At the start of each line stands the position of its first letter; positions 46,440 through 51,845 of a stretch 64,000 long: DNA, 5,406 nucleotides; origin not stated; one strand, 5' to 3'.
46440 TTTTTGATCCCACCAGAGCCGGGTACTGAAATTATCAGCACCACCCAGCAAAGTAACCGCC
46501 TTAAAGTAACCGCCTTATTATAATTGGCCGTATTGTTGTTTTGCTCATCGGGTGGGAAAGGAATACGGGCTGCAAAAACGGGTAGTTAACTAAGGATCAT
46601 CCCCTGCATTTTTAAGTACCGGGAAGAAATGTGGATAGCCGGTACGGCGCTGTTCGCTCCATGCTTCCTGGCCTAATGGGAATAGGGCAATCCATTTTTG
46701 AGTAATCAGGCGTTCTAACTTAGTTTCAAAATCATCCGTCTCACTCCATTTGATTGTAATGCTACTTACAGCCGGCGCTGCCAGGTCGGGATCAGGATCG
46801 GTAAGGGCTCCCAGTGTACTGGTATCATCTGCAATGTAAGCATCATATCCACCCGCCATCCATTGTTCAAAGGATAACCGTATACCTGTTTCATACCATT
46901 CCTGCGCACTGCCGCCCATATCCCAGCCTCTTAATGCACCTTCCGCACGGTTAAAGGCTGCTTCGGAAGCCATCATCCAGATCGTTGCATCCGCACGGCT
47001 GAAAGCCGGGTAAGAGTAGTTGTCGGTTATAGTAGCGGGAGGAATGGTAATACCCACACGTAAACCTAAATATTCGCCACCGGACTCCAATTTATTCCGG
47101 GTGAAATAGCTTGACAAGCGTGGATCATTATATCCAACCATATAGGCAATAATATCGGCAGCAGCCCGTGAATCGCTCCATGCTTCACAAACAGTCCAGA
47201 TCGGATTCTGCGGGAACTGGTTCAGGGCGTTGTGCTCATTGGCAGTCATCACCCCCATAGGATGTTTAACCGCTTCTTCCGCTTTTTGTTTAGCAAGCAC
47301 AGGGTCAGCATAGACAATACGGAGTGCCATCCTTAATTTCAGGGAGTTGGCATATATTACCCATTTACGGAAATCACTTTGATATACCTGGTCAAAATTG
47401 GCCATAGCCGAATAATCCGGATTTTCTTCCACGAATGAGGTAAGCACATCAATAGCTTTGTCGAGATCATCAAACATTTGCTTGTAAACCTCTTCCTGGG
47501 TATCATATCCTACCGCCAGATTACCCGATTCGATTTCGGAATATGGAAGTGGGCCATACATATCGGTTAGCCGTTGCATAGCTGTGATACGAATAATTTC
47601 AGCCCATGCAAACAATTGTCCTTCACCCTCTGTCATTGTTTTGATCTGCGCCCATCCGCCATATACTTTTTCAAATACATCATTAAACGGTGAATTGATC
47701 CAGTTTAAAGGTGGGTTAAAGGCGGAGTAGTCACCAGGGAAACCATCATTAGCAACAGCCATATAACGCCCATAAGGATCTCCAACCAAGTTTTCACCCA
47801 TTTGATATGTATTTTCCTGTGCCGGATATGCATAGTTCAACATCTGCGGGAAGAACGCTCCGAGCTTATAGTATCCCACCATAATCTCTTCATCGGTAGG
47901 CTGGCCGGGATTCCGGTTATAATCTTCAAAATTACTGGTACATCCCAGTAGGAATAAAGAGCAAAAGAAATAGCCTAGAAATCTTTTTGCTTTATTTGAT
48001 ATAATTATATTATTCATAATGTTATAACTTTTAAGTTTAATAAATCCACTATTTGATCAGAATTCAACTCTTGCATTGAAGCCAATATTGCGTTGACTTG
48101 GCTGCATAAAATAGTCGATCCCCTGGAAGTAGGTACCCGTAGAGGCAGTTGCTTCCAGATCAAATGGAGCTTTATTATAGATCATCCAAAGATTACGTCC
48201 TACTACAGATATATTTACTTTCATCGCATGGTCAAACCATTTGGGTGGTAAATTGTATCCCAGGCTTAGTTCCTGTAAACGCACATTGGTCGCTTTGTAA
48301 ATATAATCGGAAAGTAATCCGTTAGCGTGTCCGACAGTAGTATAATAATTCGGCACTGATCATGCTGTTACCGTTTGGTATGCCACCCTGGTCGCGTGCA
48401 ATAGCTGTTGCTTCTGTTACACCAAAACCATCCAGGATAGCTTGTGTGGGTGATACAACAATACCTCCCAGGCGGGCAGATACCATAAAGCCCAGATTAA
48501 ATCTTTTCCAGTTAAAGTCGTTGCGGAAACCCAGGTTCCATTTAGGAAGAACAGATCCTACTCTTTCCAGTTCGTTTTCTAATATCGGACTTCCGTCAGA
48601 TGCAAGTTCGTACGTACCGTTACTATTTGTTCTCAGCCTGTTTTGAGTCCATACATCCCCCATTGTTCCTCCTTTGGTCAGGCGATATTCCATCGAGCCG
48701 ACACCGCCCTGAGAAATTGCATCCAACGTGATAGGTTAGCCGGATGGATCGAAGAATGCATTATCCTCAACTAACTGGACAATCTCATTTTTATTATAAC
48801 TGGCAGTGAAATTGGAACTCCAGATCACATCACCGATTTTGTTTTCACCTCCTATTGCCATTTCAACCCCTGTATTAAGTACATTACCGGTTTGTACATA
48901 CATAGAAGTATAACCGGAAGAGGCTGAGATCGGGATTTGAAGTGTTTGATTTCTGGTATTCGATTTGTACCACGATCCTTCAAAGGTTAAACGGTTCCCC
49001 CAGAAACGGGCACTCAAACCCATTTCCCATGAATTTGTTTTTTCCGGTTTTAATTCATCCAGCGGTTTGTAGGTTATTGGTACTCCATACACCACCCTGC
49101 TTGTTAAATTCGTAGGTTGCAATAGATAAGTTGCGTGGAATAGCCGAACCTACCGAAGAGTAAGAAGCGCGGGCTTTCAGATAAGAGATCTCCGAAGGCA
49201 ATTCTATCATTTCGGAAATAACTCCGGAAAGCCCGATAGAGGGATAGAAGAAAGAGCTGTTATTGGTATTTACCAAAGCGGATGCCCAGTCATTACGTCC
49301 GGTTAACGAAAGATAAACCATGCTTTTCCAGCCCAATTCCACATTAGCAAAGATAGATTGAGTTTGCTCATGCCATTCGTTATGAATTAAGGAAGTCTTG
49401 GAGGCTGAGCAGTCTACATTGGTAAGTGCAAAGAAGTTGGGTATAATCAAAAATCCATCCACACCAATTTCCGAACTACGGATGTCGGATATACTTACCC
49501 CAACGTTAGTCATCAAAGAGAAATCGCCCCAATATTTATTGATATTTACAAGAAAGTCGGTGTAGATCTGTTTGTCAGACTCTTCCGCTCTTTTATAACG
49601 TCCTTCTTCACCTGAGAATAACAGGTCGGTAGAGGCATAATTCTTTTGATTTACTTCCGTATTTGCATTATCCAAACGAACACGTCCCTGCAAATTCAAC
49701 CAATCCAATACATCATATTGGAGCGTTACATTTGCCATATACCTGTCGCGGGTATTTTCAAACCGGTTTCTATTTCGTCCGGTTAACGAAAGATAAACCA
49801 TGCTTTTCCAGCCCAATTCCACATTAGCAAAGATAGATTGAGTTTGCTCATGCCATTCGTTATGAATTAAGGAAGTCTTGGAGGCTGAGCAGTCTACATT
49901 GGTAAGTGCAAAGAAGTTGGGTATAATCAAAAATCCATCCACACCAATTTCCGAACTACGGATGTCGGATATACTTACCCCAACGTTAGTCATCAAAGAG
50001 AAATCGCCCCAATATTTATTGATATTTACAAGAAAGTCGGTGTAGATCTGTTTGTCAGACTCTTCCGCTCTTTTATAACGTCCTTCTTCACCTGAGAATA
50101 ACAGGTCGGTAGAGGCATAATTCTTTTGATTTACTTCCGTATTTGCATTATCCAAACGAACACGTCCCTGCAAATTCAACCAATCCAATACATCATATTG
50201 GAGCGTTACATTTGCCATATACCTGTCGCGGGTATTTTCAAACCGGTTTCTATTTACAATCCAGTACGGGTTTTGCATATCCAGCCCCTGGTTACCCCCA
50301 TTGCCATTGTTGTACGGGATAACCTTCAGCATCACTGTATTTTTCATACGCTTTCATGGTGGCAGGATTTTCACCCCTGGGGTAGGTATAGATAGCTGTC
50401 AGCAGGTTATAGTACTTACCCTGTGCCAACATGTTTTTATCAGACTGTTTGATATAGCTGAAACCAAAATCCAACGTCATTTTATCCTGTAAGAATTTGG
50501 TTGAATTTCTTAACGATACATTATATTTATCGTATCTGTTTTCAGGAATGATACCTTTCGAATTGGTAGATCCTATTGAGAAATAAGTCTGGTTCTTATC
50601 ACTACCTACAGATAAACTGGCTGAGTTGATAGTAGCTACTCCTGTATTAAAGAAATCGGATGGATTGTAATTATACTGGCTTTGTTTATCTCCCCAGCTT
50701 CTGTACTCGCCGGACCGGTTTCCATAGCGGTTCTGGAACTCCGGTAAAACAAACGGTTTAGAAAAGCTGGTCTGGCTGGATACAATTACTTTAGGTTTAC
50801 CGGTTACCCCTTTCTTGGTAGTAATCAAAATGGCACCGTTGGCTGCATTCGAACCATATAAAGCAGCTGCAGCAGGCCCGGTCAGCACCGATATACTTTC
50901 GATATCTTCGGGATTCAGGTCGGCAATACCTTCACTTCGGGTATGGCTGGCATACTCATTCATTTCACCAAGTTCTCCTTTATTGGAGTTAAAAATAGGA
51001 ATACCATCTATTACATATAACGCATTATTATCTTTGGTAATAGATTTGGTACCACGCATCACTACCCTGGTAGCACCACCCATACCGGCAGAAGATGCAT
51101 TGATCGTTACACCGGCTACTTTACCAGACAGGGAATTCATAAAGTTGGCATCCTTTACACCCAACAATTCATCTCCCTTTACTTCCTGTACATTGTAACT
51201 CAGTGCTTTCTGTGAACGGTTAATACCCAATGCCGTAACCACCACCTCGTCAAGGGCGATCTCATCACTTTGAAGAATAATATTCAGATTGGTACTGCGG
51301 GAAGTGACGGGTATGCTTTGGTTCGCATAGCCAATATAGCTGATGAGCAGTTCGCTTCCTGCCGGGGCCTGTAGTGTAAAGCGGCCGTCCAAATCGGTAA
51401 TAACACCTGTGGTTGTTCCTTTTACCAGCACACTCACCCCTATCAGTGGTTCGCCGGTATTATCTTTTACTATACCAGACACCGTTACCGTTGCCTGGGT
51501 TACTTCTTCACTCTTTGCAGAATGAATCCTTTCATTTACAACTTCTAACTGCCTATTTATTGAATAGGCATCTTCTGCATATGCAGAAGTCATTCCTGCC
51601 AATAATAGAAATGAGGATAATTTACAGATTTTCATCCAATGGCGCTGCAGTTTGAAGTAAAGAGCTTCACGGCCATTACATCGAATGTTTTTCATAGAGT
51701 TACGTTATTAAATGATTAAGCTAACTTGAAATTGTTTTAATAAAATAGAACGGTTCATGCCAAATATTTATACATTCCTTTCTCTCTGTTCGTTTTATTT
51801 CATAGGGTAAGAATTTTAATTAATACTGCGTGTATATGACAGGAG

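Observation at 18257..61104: Family B: 255-270-bp elements with conserved multi-hairpin architecture, compensatory base-pair changes and strand-consistent G-U wobbles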

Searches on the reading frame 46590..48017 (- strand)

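Call 81: search_protein_families(library=pfam, proteins=[window:46590-48017:-], max_evalue=0.00001)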
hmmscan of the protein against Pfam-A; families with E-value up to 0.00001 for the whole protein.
window:46590-48017:- (475 aa): 2 families
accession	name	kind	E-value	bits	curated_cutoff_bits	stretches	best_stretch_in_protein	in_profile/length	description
PF12741.13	SusD-like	-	1.9e-162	542.1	27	1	32-471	1-447/495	Susd and RagB outer membrane lipoprotein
PF12771.13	SusD-like_2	-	4.3e-69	233.8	27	1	82-467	35-398/415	Starch-binding associating with outer membrane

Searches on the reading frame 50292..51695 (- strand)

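Call 81: search_protein_families(library=pfam, proteins=[window:50292-51695:-], max_evalue=0.00001)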
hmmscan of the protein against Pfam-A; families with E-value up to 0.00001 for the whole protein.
window:50292-51695:- (467 aa): 3 families
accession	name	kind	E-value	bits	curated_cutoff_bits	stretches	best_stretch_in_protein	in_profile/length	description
PF13715.12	CarbopepD_reg_2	-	3.4e-21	75.5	32.2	1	72-153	1-88/88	CarboxypepD_reg-like domain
PF07715.20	Plug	-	5.5e-19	69.1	23.9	1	163-288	3-107/107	TonB-dependent Receptor Plug Domain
PF13620.12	CarboxypepD_reg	-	8.4e-11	42.5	32.3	1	71-141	1-81/82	Carboxypeptidase regulatory-like domain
